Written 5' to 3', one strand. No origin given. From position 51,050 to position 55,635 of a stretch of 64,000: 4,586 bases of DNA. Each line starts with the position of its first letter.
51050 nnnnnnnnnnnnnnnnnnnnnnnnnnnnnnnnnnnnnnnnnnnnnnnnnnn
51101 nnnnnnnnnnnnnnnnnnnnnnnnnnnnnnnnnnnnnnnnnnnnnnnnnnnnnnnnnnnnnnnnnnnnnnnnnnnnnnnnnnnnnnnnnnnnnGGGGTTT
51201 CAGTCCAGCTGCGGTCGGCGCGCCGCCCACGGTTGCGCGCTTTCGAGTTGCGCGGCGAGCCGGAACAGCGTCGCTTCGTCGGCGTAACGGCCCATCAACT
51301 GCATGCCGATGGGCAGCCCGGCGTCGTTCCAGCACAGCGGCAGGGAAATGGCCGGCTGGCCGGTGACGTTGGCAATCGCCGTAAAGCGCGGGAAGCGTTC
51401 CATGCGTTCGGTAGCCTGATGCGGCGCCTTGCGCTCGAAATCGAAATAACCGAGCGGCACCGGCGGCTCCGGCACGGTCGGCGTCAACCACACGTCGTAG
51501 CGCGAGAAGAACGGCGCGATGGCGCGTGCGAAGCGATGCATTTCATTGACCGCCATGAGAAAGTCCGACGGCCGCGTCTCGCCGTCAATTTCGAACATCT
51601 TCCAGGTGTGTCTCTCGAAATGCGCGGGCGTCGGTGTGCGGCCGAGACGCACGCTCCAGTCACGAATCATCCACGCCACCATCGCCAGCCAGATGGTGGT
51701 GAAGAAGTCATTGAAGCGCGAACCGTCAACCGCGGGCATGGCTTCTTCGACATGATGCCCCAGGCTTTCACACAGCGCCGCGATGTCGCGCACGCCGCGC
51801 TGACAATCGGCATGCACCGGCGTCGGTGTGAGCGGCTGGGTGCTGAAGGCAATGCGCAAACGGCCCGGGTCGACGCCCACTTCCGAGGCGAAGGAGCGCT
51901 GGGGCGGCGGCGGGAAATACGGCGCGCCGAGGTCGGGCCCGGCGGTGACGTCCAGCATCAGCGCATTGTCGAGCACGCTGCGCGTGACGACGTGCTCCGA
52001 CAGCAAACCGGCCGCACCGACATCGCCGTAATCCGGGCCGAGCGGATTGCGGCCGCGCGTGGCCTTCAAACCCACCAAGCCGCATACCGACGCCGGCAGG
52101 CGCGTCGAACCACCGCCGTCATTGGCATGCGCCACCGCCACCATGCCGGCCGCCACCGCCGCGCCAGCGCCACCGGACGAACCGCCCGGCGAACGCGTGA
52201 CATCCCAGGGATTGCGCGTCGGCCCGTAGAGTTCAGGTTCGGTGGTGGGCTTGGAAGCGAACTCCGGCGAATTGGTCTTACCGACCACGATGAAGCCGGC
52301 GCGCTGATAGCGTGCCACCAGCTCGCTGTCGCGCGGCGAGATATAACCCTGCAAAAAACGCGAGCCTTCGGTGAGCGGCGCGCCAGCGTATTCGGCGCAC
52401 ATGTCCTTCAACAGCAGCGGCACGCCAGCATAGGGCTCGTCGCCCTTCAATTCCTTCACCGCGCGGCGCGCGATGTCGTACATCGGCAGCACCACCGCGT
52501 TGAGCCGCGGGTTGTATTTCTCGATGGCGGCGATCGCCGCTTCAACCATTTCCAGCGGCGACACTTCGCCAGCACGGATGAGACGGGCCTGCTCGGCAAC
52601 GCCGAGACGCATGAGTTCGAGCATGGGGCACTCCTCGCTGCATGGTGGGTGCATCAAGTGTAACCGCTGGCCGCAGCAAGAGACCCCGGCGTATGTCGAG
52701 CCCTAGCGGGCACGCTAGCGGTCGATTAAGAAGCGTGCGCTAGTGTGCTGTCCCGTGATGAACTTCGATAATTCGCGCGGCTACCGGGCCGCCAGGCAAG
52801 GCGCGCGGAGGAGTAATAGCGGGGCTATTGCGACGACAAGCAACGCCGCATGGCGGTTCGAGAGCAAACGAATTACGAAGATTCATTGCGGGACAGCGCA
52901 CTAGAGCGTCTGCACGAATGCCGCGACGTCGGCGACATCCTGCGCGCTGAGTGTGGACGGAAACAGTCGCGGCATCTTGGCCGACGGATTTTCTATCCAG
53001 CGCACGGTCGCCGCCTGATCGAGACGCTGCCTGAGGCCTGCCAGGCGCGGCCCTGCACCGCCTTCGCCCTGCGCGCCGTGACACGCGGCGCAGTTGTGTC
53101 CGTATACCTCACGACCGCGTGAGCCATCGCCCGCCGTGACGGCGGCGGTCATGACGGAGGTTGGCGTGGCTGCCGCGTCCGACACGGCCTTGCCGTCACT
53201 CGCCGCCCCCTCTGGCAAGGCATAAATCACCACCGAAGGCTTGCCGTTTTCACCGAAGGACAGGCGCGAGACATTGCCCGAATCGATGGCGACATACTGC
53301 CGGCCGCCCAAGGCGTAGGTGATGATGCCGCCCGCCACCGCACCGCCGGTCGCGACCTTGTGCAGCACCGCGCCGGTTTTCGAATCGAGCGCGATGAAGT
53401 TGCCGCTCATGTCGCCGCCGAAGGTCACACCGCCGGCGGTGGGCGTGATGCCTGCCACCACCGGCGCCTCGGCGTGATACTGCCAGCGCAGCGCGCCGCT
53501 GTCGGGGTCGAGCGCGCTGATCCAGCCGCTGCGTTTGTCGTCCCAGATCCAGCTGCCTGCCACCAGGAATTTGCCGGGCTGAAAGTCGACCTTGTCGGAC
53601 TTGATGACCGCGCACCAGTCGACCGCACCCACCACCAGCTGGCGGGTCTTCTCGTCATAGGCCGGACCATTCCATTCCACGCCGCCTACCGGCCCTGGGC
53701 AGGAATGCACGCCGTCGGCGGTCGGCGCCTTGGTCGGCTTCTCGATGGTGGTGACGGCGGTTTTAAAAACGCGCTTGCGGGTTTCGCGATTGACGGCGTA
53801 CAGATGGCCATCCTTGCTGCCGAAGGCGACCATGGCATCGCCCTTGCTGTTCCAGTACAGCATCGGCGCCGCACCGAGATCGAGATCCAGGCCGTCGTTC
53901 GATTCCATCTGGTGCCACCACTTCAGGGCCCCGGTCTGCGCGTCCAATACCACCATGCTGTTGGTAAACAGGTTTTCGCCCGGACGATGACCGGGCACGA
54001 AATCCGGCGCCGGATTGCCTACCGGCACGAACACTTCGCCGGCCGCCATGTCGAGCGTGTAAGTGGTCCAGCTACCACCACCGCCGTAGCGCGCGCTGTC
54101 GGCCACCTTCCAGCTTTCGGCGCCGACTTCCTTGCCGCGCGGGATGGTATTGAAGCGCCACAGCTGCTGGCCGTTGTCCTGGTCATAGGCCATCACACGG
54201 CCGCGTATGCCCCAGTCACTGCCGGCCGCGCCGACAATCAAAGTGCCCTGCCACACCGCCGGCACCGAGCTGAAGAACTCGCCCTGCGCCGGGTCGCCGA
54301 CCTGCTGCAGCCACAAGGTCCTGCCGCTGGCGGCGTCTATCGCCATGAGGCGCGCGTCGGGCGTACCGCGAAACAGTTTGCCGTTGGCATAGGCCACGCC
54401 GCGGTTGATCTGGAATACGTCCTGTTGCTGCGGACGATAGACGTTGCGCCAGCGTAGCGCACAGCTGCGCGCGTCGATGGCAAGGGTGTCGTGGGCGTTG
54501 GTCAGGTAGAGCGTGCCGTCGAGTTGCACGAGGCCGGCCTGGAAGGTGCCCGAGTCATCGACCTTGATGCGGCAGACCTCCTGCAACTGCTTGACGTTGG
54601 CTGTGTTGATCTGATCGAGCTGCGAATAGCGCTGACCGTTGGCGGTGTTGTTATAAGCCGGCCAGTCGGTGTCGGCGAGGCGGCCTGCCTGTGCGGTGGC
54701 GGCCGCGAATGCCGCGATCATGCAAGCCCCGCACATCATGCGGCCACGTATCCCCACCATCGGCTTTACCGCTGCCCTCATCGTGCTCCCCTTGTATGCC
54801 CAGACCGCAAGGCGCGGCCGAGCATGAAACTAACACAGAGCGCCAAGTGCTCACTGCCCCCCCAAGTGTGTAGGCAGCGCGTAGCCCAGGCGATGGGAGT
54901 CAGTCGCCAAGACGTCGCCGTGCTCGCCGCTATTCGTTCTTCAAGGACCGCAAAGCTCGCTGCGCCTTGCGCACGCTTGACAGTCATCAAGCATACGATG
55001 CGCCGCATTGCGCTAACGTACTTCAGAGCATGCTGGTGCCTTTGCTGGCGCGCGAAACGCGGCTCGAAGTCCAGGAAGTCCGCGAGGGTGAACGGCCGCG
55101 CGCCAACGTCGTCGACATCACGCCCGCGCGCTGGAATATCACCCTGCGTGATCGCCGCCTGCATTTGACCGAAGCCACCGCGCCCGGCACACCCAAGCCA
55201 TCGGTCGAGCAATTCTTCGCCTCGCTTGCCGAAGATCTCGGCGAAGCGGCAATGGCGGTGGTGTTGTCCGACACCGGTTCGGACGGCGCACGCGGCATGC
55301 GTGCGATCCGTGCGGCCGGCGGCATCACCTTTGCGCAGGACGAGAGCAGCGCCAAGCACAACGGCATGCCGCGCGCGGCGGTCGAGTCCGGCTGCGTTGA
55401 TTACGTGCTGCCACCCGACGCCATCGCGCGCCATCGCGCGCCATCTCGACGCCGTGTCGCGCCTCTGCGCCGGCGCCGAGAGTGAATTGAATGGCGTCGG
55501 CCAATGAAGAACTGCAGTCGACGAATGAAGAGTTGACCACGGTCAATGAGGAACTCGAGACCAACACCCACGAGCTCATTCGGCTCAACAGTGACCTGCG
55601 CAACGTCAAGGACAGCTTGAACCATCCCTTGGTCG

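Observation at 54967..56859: Multi-domain chemosensory/c-di-GMP signalling gene reduced to three out-of-frame fragments by internal deletions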

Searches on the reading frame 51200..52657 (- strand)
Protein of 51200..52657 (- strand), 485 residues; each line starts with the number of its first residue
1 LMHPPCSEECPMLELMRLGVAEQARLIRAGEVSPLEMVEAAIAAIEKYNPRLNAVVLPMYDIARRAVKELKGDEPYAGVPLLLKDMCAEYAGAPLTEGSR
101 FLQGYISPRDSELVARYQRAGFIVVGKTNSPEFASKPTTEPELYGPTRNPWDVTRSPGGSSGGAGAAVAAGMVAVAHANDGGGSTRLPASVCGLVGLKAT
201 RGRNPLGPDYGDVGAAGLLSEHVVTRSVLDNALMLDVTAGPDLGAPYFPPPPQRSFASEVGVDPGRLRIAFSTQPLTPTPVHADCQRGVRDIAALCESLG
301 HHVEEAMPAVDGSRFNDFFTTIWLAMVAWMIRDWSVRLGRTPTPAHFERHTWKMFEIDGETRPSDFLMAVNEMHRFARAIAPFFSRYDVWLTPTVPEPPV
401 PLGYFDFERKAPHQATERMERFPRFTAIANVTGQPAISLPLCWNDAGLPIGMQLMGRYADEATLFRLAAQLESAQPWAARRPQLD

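Call 3: search_protein_families(library=pfam, proteins=[window:51200-52657:-], max_evalue=0.01)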
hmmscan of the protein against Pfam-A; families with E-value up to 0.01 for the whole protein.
window:51200-52657:- (485 aa): 1 family
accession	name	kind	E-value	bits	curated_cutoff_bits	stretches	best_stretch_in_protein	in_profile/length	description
PF01425.27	Amidase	-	1.2e-97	328.2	27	1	36-464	1-444/445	Amidase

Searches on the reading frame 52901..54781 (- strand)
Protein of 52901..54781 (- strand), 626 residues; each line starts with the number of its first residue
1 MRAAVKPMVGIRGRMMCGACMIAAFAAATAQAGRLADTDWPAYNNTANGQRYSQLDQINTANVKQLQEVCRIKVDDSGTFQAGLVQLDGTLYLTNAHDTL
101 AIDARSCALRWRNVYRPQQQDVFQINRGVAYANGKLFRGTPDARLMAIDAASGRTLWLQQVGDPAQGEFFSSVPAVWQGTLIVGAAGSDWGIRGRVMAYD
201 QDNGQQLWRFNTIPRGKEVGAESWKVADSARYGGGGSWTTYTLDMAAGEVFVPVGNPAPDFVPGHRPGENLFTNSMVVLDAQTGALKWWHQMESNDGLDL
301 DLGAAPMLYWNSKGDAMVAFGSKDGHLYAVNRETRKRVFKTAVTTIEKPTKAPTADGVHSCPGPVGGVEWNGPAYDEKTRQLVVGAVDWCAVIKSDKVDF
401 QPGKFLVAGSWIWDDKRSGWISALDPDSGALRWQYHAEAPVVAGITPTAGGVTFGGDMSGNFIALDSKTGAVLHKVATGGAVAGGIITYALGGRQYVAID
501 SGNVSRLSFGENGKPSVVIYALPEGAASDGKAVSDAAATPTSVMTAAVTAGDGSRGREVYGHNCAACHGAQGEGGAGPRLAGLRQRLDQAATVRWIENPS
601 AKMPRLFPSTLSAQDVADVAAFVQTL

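Call 3: search_protein_families(library=pfam, proteins=[window:52901-54781:-], max_evalue=0.01)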
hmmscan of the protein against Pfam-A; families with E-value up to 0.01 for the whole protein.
window:52901-54781:- (626 aa): 5 families
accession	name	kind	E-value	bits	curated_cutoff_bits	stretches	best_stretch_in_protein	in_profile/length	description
PF01011.28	PQQ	-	5.5e-68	230.5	26.7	2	40-341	1-338/595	Glucose/ethanol/alcohol dehydrogenase, beta-propeller domain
PF13360.13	PQQ_2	-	2.7e-23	83.3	27.6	3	101-212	7-101/233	Outer membrane protein assembly factor BamB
PF13570.13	Beta-prop_ACSF4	-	3.8e-14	53.3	133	2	418-509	154-243/329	Beta-alanine-activating enzyme, beta-propeller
PF13442.11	Cytochrome_CBB3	-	1.6e-12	48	27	1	553-623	3-68/68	Cytochrome C oxidase, cbb3-type, subunit III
PF00034.26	Cytochrom_C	-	1.3e-09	39.7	21.3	1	555-626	3-89/90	Cytochrome c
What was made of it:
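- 52901..54781 (-): Intact, divergently oriented neighbour: a PQQ beta-propeller dehydrogenase with a C-terminal cytochrome c domain. Pfam PQQ 5.5e-68 and Cytochrome_CBB3 (call 3).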

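Call 26: find_related_loci(query=window:52901-54781:-, collection=genome_contigs, flank=8000)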
Query window:52901-54781:- (626 aa) in genome_contigs; peptide patterns used: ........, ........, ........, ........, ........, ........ (x = any residue, [..] = any of these).
27 stretches matched a pattern; 8 encode a relative of the query (tblastn E <= 1e-3); 8 distinct loci.
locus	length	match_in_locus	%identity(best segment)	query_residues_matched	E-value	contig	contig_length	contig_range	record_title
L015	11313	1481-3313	84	17-626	0e+0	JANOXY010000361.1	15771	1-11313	MAG: Pseudomonadota bacterium isolate VAR_35_metabat_109 VAR_35_k141_492849, whole genome shotgun sequence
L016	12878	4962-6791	71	11-626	0e+0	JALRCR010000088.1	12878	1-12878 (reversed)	MAG: Gammaproteobacteria bacterium isolate HTM.54 NODE_88_length_12878_cov_4.589563, whole genome shotgun sequence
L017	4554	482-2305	70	11-626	0e+0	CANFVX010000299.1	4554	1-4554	MAG: Gammaproteobacteria bacterium isolate Jr-16oct17-58 genome assembly, contig: Jr-16oct17-C35726, whole genome shotgu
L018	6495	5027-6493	75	11-501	0e+0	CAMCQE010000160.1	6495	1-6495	MAG: Klebsiella pneumoniae isolate MaE-04nov19-357 genome assembly, contig: MaE-04nov19-C23913, whole genome shotgun seq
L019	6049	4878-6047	74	36-425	0e+0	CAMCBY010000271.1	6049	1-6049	MAG: Klebsiella pneumoniae isolate ZE-13nov19-135 genome assembly, contig: ZE-13nov19-C28721, whole genome shotgun seque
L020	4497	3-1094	82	260-626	0e+0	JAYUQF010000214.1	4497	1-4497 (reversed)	MAG: Pseudomonadota bacterium isolate GL114_DN_concoct_40 GL114_DN_concoct_40_213, whole genome shotgun sequence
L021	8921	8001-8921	76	11-319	9e-161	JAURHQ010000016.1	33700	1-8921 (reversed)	MAG: Gammaproteobacteria bacterium isolate SFB_657D_100_21 NODE_16_length_33700_cov_2.730209, whole genome shotgun seque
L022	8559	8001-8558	90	37-222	3e-110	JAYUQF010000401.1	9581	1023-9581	MAG: Pseudomonadota bacterium isolate GL114_DN_concoct_40 GL114_DN_concoct_40_400, whole genome shotgun sequence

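Call 33: search_protein_families(library=pfam, proteins=[L022:6451-7068:-, L022:7132-7773:+, L016:4199-4804:-, L016:3208-4194:+, L016:1887-2765:-, L021:7239-7895:-, L021:6194-7234:+, L021:4928-5806:-, L018:3814-4419:-, L019:2904-3884:+], max_evalue=0.001)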
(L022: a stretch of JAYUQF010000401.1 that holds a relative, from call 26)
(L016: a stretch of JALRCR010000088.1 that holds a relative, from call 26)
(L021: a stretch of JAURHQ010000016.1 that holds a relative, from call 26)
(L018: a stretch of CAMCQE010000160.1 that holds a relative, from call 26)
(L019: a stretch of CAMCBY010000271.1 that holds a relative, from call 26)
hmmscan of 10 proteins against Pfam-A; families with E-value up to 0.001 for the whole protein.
L022:6451-7068:- (205 aa): 5 families
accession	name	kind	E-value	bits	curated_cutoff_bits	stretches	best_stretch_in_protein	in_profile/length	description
PF13409.12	GST_N_2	-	9.6e-13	49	25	1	10-75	4-69/70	Glutathione S-transferase, N-terminal domain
PF02798.26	GST_N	-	9.9e-11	42.3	20.9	1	10-74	13-75/76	Glutathione S-transferase, N-terminal domain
PF13417.12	GST_N_3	-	3.8e-09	37.2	22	1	15-79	14-73/75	Glutathione S-transferase, N-terminal domain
PF00043.30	GST_C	-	1.9e-05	25.2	20.7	1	105-189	5-93/93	Glutathione S-transferase, C-terminal domain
PF13410.11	GST_C_2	-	3.4e-05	24.3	24.9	1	126-184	7-69/69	Glutathione S-transferase, C-terminal domain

L022:7132-7773:+ (213 aa): 2 families
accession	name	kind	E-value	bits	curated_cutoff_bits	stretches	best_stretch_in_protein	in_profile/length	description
PF00440.29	TetR_N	-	2.5e-09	37.2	24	1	34-74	7-47/47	Bacterial regulatory proteins, tetR family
PF16925.10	TetR_C_13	-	2.9e-06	28.1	27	1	99-200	5-105/109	Tetracyclin repressor-like, C-terminal domain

L016:4199-4804:- (201 aa): 2 families
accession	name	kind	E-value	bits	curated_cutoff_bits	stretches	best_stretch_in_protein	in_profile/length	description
PF13759.12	2OG-FeII_Oxy_5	-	8.4e-29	100.4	27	1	101-197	1-101/101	Putative 2OG-Fe(II) oxygenase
PF13640.12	2OG-FeII_Oxy_3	-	0.00049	21.4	27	1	161-198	58-97/98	2OG-Fe(II) oxygenase superfamily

L016:3208-4194:+ (328 aa): 2 families
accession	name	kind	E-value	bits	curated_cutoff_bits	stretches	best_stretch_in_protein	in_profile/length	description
PF00126.33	HTH_1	-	9.5e-21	74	26.6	1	25-84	1-60/60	Bacterial regulatory helix-turn-helix protein, lysR family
PF03466.25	LysR_substrate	-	1.1e-14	54.7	28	1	115-314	8-206/209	LysR substrate binding domain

L016:1887-2765:- (292 aa): 2 families
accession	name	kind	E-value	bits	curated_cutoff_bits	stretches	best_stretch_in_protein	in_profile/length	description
PF01435.24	Peptidase_M48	-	5.3e-41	140.9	20.3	1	79-290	2-184/186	Peptidase family M48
PF05569.17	Peptidase_M56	-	1.3e-05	25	31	1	54-164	111-218/296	BlaR1 peptidase M56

L021:7239-7895:- (218 aa): 2 families
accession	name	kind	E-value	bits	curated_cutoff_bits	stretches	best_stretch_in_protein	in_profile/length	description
PF13759.12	2OG-FeII_Oxy_5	-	3.2e-28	98.5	27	1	118-214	1-101/101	Putative 2OG-Fe(II) oxygenase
PF13640.12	2OG-FeII_Oxy_3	-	0.00095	20.5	27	0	178-215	58-97/98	2OG-Fe(II) oxygenase superfamily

L021:6194-7234:+ (346 aa): 2 families
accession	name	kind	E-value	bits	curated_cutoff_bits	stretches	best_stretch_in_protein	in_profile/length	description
PF00126.33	HTH_1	-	1e-20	73.8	26.6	1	43-102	1-60/60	Bacterial regulatory helix-turn-helix protein, lysR family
PF03466.25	LysR_substrate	-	1.6e-14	54.3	28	1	133-332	8-206/209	LysR substrate binding domain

L021:4928-5806:- (292 aa): 2 families
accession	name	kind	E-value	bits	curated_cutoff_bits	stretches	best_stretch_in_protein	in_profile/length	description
PF01435.24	Peptidase_M48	-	1e-40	140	20.3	1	79-290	2-184/186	Peptidase family M48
PF05569.17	Peptidase_M56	-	1.4e-05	24.9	31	1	54-164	111-218/296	BlaR1 peptidase M56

L018:3814-4419:- (201 aa): 1 family
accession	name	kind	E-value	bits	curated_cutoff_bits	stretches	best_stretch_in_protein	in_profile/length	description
PF13759.12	2OG-FeII_Oxy_5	-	3.2e-28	98.5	27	1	101-197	1-101/101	Putative 2OG-Fe(II) oxygenase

L019:2904-3884:+ (326 aa): 0 families

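Call 67: search_protein_families(library=ncbifam, proteins=[window:52901-54781:-], max_evalue=1e-10)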
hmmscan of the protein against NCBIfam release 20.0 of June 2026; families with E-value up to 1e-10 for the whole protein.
window:52901-54781:- (626 aa): 5 families
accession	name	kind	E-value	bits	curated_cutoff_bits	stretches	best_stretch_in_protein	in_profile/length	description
TIGR03075.1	PQQ_enz_alc_DH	subfamily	5.6e-94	315.7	480.05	1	26-502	7-527/530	PQQ-dependent dehydrogenase, methanol/ethanol family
TIGR04528.1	acido_non_PQQ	subfamily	6.2e-87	292.4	650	1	38-503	4-486/493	acido-empty-quinoprotein group A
TIGR03074.1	PQQ_membr_DH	subfamily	2.5e-42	144.7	832.65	1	27-347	144-510/783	membrane-bound PQQ-dependent dehydrogenase, glucose/quinate/shikimate family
TIGR03300.1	assembly_YfgL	equivalog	6.7e-20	71.1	285.2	0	70-212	44-173/377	outer membrane protein assembly factor BamB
NF008351.0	PRK11138.1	equivalog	4.4e-13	48.5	423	0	121-212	108-188/394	outer membrane protein assembly factor BamB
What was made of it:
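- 52901..54781 (-): Below the TIGR03075 cut-off, 315.7 vs 480 (call 67).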

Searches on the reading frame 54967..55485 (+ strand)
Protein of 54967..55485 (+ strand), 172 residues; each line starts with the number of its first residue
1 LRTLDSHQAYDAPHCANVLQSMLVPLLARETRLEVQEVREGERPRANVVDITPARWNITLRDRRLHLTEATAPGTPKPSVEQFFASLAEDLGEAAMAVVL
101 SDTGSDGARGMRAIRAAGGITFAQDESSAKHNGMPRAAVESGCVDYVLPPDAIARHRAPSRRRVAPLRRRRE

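Call 3: search_protein_families(library=pfam, proteins=[window:54967-55485:+], max_evalue=0.01)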
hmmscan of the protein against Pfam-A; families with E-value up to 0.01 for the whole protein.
window:54967-55485:+ (172 aa): 1 family
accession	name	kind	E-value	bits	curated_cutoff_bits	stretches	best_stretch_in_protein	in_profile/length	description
PF01339.22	CheB_methylest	-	4e-38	131.3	24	1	14-155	33-172/174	CheB methylesterase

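Call 10: list_cluster_members(proteins=[P0001, window:54967-55485:+, window:56317-56859:+])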
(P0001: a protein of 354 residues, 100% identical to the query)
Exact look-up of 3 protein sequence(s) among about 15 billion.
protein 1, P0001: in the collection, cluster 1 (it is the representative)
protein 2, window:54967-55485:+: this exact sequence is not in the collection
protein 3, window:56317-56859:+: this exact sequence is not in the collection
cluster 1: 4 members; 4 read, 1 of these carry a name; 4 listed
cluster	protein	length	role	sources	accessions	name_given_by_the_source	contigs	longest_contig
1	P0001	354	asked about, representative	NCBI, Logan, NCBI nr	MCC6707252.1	MAG: PAS domain-containing protein [Gammaproteobacteria bacterium] | PAS domain-containing protein [Gammaproteobacteria bacterium]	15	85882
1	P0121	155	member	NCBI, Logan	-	-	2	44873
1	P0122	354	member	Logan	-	-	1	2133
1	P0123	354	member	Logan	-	-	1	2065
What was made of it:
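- The window comes from a MAG (call 10).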
